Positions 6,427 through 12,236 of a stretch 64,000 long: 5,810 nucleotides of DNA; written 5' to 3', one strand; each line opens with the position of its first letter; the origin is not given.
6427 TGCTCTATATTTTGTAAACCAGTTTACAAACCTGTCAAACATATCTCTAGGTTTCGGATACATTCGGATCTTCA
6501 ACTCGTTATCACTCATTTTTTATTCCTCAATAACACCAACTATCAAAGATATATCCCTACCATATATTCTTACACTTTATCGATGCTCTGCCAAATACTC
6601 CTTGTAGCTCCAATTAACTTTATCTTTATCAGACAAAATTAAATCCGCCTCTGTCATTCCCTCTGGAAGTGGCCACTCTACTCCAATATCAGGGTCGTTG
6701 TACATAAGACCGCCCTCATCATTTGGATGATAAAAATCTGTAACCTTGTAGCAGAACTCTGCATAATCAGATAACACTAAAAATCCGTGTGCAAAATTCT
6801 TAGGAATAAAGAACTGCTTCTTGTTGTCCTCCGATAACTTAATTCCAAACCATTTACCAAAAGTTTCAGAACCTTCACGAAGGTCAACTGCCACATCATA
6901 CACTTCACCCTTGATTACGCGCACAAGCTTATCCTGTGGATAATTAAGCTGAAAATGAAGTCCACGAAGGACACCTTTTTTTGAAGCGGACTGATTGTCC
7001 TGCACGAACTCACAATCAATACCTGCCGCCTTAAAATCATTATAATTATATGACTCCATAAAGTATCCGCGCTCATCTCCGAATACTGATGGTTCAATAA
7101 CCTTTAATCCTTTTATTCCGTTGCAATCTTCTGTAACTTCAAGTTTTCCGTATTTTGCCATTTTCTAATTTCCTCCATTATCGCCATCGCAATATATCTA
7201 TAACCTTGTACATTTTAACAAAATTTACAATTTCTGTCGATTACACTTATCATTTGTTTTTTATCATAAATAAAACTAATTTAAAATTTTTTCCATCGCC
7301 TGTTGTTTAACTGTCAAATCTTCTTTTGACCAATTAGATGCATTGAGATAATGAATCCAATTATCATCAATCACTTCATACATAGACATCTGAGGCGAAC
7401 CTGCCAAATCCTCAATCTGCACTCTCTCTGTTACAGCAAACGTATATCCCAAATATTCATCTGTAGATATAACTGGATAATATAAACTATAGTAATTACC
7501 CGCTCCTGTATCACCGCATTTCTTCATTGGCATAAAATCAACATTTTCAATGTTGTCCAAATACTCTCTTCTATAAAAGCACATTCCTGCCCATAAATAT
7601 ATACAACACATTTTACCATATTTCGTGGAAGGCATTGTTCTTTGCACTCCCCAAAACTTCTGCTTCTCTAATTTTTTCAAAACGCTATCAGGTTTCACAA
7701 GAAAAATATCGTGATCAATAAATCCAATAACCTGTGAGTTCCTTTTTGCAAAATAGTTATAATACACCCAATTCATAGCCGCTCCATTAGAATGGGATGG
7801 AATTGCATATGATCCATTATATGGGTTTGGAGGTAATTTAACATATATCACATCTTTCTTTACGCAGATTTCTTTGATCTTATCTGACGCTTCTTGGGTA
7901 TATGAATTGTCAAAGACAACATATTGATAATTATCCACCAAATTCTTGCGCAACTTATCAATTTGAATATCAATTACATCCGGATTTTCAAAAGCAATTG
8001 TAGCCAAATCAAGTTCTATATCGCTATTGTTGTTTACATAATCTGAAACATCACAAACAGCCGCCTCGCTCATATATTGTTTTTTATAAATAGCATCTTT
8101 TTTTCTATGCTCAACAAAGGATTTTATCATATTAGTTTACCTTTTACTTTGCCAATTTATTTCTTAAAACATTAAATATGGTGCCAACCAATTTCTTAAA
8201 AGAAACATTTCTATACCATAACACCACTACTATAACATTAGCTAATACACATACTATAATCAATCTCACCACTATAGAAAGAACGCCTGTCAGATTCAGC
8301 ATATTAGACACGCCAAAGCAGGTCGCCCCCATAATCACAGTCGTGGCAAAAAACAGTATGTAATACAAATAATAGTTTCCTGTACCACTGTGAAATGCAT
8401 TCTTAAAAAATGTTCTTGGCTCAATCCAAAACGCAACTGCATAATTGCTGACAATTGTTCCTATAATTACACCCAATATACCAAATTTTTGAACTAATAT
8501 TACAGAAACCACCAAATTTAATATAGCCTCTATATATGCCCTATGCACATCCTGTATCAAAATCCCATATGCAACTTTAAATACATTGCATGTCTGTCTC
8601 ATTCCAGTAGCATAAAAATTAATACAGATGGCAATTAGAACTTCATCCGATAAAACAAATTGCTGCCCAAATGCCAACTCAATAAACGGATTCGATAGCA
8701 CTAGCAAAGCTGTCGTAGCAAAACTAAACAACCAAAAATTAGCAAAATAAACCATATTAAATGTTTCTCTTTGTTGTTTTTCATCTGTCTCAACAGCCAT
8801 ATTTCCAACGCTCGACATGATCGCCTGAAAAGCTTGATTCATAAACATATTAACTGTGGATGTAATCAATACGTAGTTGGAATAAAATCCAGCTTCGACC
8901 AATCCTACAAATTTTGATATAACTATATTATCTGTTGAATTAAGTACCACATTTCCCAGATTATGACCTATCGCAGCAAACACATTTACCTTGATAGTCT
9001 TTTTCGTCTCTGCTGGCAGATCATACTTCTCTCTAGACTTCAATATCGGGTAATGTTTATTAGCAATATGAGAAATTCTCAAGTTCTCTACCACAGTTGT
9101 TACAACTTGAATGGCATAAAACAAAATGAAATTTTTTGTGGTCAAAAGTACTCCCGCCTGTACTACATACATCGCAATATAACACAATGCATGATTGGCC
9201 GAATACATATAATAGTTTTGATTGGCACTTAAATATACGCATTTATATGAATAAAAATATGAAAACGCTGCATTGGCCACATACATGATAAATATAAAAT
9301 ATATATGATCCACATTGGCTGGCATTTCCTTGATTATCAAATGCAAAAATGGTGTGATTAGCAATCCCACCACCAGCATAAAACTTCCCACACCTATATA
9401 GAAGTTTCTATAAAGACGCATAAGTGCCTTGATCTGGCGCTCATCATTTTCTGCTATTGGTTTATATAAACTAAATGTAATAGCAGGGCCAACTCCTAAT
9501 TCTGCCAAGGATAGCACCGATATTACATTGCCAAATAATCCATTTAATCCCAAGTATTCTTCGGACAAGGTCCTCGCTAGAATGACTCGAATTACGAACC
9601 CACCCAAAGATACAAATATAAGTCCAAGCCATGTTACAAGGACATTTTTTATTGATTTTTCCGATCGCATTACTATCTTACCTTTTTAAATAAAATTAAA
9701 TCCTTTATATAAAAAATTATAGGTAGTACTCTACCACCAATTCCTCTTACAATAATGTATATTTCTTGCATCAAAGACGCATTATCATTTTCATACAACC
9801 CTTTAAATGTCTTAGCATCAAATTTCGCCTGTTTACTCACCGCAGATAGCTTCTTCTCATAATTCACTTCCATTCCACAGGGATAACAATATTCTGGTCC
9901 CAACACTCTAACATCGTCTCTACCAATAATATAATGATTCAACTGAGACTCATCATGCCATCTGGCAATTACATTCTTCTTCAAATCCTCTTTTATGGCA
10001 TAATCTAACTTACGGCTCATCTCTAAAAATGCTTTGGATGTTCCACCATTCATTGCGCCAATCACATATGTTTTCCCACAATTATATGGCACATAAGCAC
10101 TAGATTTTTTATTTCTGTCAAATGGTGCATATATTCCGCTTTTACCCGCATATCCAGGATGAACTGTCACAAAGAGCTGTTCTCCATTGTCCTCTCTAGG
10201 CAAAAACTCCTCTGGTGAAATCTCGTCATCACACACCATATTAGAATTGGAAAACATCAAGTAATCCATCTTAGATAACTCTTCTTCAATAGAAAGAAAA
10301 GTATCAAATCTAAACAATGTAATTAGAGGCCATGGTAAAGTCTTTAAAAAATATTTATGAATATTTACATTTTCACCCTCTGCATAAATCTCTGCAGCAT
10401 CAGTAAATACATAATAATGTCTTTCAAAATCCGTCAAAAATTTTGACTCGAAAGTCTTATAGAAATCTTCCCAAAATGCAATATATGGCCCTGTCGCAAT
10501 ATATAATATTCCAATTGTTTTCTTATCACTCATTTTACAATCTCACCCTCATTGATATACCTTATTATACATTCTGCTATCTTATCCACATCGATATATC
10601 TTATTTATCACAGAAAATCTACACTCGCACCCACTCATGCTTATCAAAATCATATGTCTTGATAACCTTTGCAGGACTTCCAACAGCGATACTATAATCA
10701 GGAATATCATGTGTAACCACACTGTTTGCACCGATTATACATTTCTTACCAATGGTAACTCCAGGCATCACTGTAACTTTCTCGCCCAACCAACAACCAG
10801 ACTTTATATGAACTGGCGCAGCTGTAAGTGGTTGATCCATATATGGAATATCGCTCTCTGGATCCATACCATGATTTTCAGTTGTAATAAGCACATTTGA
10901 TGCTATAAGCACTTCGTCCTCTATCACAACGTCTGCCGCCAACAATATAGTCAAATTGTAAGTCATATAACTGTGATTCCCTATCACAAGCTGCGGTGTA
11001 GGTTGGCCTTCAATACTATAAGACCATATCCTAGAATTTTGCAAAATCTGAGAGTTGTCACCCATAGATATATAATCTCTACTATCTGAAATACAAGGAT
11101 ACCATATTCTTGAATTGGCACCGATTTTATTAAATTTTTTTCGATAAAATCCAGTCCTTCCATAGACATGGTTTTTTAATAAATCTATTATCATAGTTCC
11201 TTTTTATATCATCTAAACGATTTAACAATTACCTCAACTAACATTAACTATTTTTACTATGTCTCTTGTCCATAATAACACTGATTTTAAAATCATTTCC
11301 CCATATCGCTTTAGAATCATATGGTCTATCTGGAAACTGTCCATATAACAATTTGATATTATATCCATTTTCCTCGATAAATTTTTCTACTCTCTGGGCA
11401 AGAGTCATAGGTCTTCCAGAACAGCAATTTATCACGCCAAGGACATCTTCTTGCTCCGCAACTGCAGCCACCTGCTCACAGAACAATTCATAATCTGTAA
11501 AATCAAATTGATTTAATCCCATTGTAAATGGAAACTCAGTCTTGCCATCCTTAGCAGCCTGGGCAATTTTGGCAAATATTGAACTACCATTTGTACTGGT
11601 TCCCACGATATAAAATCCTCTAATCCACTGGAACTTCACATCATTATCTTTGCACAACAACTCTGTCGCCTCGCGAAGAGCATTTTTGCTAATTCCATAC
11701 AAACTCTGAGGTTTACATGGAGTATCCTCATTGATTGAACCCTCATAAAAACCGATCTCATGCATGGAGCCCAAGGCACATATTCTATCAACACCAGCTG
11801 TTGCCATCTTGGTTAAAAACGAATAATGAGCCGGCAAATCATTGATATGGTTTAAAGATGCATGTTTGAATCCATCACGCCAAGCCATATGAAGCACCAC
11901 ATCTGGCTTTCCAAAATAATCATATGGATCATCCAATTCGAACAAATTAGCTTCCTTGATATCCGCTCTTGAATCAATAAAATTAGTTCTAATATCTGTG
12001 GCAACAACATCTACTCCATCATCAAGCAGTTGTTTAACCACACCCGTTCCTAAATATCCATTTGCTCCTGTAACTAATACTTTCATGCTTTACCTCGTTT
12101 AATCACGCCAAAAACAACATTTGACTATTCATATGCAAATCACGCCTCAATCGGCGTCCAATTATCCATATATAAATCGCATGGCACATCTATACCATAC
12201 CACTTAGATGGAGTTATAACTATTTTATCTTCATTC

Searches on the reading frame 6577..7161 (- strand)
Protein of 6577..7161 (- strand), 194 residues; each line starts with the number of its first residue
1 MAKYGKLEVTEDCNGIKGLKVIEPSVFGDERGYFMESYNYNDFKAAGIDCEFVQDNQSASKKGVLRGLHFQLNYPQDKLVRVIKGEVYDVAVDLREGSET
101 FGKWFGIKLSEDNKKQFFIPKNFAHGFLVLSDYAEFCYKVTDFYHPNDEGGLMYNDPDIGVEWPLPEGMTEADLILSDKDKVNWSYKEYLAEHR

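Call 47: search_protein_families(library=pfam, proteins=[window:6577-7161:-], max_evalue=0.00001)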
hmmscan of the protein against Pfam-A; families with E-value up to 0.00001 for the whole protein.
window:6577-7161:- (194 aa): 1 family
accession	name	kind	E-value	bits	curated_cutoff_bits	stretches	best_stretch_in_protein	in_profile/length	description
PF00908.23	dTDP_sugar_isom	-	1.6e-71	239.9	27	1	16-183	4-163/168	dTDP-4-dehydrorhamnose 3,5-epimerase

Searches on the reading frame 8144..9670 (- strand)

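Call 63: search_protein_families(library=pfam, proteins=[window:8144-9670:-], max_evalue=0.00001)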
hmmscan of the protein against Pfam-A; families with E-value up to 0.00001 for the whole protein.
window:8144-9670:- (508 aa): 1 family
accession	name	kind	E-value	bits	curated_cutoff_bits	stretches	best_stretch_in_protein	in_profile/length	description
PF01943.22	Polysacc_synt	-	3.7e-08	33.6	28.2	1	7-283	2-265/274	Polysaccharide biosynthesis protein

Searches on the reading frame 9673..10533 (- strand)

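Call 16: search_protein_families(library=pfam, proteins=[window:9673-10533:-], max_evalue=0.001)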
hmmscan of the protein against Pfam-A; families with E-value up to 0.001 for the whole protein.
window:9673-10533:- (286 aa): 1 family
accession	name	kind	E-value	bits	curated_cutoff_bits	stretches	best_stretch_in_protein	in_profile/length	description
PF03414.19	Glyco_transf_6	-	7.3e-29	101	25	1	4-229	74-298/313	Glycosyltransferase family 6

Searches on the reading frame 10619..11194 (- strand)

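Call 16: search_protein_families(library=pfam, proteins=[window:10619-11194:-], max_evalue=0.001)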
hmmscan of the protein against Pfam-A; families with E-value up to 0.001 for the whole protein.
window:10619-11194:- (191 aa): 2 families
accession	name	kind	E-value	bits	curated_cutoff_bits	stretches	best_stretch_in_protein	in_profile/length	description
PF00132.30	Hexapep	-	5.5e-16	57.9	27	1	128-162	2-36/36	Bacterial transferase hexapeptide (six repeats)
PF14602.12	Hexapep_2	-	1.3e-07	31.7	27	1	127-161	1-33/34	Hexapeptide repeat of succinyl-transferase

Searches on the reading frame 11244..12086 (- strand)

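Call 16: search_protein_families(library=pfam, proteins=[window:11244-12086:-], max_evalue=0.001)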
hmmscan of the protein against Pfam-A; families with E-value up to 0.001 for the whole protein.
window:11244-12086:- (280 aa): 3 families
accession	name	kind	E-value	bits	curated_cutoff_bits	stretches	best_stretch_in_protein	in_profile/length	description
PF01370.27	Epimerase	-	4.5e-22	79.1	20.9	1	3-214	1-232/240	NAD dependent epimerase/dehydratase family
PF16363.11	GDP_Man_Dehyd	-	4.7e-07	30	27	0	4-36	1-33/332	GDP-mannose 4,6 dehydratase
PF04321.23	RmlD_sub_bind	-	5.8e-06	26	27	1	1-135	1-130/287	RmlD substrate binding domain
